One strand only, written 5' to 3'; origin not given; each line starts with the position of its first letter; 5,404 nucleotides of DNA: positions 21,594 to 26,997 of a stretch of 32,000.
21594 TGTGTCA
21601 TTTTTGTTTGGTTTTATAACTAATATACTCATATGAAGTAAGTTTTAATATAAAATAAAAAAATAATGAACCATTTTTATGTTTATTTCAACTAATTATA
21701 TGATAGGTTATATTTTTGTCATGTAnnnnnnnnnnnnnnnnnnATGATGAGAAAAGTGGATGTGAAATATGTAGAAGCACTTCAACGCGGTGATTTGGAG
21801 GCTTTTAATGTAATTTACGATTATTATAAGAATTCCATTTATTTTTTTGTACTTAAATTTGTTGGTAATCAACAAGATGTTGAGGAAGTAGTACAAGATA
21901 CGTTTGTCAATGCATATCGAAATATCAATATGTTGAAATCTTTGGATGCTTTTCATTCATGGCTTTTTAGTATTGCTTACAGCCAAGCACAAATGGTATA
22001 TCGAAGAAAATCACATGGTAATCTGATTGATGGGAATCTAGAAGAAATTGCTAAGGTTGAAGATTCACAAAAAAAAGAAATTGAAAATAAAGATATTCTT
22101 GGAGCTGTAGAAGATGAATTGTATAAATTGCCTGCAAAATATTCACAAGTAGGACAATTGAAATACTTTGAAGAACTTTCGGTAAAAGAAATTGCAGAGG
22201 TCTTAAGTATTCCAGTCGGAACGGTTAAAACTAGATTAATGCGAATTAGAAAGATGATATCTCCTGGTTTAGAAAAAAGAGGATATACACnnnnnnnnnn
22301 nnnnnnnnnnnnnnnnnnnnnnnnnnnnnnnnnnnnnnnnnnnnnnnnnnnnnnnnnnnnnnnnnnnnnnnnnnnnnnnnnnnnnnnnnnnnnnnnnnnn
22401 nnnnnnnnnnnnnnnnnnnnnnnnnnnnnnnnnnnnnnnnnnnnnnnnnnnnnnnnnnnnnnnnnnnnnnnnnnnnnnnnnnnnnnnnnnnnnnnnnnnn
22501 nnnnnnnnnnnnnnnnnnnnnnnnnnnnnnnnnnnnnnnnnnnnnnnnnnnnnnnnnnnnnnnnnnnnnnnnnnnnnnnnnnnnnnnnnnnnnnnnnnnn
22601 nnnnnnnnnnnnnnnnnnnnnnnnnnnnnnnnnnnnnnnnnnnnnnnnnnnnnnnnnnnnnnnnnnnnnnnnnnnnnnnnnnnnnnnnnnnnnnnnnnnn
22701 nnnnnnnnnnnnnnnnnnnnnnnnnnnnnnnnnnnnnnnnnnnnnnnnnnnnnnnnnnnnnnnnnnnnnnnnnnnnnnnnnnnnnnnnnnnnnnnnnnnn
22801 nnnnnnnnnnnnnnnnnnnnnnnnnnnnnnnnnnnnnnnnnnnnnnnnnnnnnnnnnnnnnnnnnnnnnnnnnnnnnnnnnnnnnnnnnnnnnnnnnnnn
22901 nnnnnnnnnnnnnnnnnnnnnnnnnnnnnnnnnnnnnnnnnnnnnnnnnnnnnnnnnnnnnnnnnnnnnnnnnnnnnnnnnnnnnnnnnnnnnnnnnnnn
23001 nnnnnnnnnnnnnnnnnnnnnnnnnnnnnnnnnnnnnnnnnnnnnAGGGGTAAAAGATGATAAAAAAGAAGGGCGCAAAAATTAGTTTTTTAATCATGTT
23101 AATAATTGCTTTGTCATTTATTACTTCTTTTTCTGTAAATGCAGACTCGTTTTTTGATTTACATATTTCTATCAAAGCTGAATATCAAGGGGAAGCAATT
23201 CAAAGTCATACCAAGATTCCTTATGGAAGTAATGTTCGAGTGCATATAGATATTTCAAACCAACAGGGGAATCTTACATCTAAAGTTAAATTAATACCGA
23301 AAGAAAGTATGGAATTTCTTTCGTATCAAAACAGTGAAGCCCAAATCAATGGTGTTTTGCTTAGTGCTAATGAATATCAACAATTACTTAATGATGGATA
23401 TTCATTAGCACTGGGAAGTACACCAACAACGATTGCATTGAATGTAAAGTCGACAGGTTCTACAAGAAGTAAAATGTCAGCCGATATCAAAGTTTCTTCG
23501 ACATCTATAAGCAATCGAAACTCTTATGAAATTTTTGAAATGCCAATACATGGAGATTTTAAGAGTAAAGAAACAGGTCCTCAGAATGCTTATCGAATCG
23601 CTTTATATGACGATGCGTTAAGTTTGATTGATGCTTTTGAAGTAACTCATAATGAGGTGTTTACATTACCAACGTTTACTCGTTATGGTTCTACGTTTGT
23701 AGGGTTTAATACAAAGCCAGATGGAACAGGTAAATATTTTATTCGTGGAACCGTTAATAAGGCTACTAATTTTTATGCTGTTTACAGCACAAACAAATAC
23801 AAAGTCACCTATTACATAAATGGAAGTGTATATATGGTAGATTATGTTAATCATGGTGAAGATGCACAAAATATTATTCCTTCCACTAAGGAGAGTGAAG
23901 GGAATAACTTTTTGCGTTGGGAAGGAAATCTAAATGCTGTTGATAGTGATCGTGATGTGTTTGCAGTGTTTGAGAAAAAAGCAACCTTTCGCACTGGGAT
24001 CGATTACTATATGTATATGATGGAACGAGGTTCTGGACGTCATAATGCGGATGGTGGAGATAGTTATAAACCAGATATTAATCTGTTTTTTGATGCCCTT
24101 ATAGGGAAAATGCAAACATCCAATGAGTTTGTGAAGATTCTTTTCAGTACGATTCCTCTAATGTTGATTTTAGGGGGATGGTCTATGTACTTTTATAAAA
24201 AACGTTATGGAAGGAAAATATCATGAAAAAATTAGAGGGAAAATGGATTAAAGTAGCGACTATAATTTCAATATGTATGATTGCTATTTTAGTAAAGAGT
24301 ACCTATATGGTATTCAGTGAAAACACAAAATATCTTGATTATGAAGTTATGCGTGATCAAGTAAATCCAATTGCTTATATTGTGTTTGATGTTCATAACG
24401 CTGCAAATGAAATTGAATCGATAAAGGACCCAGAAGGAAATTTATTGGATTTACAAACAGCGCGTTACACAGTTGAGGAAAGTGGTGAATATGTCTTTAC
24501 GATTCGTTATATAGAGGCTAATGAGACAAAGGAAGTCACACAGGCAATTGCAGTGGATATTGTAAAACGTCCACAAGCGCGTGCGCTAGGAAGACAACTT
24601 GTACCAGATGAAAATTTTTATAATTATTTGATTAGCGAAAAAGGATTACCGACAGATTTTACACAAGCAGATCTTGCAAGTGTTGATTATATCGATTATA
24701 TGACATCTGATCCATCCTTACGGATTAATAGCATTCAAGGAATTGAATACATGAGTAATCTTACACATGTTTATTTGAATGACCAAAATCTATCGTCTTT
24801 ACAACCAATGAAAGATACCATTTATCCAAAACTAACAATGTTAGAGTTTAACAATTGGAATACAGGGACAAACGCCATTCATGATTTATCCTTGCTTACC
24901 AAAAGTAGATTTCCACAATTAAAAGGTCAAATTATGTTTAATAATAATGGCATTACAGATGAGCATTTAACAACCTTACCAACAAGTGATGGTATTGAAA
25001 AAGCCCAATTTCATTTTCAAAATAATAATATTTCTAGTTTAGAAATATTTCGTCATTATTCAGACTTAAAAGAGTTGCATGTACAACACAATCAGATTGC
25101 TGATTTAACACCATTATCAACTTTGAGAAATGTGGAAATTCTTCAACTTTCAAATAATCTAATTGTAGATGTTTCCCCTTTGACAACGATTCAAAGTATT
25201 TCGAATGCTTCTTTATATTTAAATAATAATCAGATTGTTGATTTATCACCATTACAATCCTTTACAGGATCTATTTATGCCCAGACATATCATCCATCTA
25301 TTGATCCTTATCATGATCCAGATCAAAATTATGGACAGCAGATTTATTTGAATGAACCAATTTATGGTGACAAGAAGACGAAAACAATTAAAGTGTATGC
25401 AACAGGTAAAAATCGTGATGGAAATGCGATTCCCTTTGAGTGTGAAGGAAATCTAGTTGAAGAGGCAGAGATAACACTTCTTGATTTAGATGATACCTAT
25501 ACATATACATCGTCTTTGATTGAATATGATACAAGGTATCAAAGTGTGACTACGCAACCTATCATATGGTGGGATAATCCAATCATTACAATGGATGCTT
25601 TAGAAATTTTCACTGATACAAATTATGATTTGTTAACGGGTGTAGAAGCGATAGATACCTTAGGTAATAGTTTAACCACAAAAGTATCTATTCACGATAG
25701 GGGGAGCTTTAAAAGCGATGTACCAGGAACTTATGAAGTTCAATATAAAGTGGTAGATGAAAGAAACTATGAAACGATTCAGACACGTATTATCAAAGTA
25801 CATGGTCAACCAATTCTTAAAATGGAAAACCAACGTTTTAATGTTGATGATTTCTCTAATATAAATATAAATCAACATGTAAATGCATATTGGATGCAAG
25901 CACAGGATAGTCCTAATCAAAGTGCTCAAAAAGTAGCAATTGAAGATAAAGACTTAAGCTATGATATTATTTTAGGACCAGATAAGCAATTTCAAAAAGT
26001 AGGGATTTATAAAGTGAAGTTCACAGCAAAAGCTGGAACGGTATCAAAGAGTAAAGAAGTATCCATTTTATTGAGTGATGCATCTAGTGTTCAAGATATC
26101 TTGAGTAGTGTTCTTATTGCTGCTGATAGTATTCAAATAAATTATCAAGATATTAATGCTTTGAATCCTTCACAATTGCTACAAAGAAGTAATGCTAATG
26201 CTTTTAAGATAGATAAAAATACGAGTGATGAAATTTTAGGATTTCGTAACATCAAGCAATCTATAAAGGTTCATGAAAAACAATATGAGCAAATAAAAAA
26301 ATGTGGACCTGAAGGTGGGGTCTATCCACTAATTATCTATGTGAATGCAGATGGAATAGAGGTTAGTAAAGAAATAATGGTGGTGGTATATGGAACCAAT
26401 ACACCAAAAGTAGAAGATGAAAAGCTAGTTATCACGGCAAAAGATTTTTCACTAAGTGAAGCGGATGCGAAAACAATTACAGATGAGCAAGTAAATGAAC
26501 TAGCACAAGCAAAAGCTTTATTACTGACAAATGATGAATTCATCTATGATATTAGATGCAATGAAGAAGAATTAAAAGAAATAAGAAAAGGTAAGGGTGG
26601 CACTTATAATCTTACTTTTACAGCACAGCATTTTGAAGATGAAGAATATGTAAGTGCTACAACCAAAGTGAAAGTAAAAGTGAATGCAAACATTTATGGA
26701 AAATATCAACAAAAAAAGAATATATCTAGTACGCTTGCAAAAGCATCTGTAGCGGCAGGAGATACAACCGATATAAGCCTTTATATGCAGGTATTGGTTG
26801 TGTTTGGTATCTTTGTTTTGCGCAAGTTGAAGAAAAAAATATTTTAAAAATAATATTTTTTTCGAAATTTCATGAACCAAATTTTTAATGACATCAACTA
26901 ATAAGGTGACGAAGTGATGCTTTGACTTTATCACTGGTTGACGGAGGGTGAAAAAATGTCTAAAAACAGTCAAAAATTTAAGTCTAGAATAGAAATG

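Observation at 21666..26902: A second, distinct bipartite motif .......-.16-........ before sigma gene B and before the giant adhesin gene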

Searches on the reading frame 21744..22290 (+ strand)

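Call 69: search_solved_structures(query=window:21744-22290:+, show_alignments=3, max_evalue=1e-8)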
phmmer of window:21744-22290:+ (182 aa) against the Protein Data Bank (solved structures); distinct sequences matched with E-value up to 1e-8: 15.
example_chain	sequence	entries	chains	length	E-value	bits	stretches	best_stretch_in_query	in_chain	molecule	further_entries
5wuq_A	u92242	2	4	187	5.4e-24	88.4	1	8-172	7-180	ECF RNA polymerase sigma factor SigW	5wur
6in7_B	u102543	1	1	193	2.7e-21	79.6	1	4-177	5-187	RNA polymerase sigma-H factor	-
8z6g_B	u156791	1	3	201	3e-21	79.5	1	4-177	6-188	RNA polymerase sigma factor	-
1or7_A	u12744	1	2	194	8.5e-18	68.3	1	6-173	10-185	RNA polymerase sigma-E factor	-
6jbq_F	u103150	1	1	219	1.3e-17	67.7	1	6-173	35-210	ECF RNA polymerase sigma-E factor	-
2map_A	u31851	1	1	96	2.2e-11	47.4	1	6-83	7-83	RNA polymerase sigma factor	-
2mao_A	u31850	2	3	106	2.8e-11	47.1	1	6-83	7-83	RNA polymerase sigma factor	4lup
6jhe_A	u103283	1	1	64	4.8e-11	46.3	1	120-173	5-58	ECF RNA polymerase sigma factor SigW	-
6dv9_F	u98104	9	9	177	1.1e-10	45.1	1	20-175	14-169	ECF RNA polymerase sigma factor SigL | RNA polymerase sigma factor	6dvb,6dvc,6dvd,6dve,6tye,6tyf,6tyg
6dxo_A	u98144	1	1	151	1.4e-09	41.6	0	10-80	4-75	RNA polymerase ECF-subfamily sigma factor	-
5or5_A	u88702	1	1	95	1.9e-09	41.1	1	6-83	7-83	ECF RNA polymerase sigma-E factor,ECF RNA polymerase sigma factor SigW,ECF RNA polymerase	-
9m9d_F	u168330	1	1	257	4.1e-09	40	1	23-172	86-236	ECF RNA polymerase sigma factor SigE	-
9m9e_F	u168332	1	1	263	4.4e-09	39.9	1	23-172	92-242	ECF RNA polymerase sigma factor SigE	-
9m98_F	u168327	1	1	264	4.5e-09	39.9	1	23-172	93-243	ECF RNA polymerase sigma factor SigE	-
6jcy_F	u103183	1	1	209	4.9e-09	39.7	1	31-172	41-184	ECF RNA polymerase sigma factor SigH,ECF RNA polymerase sigma factor SigE,ECF RNA polymera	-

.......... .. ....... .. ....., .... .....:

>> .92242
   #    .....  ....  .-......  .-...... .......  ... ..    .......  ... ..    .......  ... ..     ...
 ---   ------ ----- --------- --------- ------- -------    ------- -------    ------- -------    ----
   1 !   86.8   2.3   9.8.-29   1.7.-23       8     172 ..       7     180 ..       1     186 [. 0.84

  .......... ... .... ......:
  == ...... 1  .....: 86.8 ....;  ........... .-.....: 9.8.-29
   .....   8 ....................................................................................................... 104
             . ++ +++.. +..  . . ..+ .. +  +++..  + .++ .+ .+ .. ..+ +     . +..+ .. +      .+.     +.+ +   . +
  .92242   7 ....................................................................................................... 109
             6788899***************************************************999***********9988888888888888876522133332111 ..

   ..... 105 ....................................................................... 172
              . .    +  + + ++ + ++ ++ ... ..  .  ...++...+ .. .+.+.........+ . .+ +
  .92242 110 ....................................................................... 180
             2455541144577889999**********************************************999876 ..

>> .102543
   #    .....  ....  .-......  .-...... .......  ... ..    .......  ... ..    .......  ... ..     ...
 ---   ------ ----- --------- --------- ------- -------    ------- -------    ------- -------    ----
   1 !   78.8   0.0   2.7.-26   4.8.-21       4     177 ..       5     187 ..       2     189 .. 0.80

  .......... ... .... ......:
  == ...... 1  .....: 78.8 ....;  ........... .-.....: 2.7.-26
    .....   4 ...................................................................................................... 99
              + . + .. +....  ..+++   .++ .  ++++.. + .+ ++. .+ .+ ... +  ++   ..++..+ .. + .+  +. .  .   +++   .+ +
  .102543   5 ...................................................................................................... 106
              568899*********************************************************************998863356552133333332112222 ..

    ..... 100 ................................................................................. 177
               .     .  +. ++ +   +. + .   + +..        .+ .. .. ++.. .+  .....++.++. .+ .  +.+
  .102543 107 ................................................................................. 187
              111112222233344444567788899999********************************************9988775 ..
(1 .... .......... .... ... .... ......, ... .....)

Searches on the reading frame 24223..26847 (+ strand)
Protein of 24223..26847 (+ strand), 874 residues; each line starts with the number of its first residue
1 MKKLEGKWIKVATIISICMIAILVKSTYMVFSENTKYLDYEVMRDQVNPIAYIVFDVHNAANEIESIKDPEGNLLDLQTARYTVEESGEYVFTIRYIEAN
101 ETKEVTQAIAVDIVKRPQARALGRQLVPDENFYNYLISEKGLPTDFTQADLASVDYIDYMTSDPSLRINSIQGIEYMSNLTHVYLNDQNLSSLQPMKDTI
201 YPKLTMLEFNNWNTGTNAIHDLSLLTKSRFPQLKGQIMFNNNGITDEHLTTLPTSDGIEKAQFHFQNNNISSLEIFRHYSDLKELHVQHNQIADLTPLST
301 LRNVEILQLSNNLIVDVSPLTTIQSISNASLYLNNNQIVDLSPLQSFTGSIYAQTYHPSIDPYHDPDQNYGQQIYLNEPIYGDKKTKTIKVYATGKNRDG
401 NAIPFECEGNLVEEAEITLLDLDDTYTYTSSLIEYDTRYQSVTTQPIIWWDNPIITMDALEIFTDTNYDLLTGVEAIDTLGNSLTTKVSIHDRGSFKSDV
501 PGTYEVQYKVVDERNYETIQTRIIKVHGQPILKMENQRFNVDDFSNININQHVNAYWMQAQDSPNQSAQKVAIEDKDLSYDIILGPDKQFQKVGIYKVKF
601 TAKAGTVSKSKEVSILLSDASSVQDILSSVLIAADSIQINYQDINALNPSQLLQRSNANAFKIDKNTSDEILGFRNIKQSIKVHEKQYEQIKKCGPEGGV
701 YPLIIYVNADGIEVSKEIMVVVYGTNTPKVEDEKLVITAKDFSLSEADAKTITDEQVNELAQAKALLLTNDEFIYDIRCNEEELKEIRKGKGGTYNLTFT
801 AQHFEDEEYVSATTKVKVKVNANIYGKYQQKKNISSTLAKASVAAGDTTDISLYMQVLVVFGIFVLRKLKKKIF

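Call 4: search_protein_families(library=pfam, proteins=[window:24223-26847:+])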
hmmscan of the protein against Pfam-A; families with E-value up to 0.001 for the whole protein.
window:24223-26847:+ (874 aa): 2 families
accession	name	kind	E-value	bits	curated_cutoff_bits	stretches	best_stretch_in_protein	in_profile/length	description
PF12799.13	LRR_4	-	1.3e-09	38.4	27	2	282-321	3-43/44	Leucine Rich repeats (2 copies)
PF16403.11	Bact_surface_Ig-like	-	1.6e-07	31.7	27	1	462-526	11-71/71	Bacterial surface protein, Ig-like domain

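Call 57: search_protein_families(library=ncbifam, proteins=[window:24223-26847:+], max_evalue=0.01)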
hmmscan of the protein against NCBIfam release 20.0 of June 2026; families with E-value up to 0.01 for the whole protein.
window:24223-26847:+ (874 aa): 5 families
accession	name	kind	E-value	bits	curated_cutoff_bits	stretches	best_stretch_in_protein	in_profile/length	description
NF033189.1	internalin_A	exception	3.2e-13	48.9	1600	1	155-348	75-250/799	class 1 internalin InlA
NF033188.1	internalin_H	exception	2e-12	46.5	1050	1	146-346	70-250/548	InlH/InlC2 family class 1 internalin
NF033190.2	inl_like_NEAT_1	exception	9.4e-11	40.7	1275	1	263-345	246-326/754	NEAT domain-containing leucine-rich repeat protein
NF053816.1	List_LCP_LPXTG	equivalog_domain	0.0013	18.7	175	1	26-107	27-114/179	putative cellulose-binding protein LCP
TIGR03769.1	P_ac_wall_RPT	domain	0.007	16.9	30.9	0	590-609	9-31/41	TIGR03769 domain-containing protein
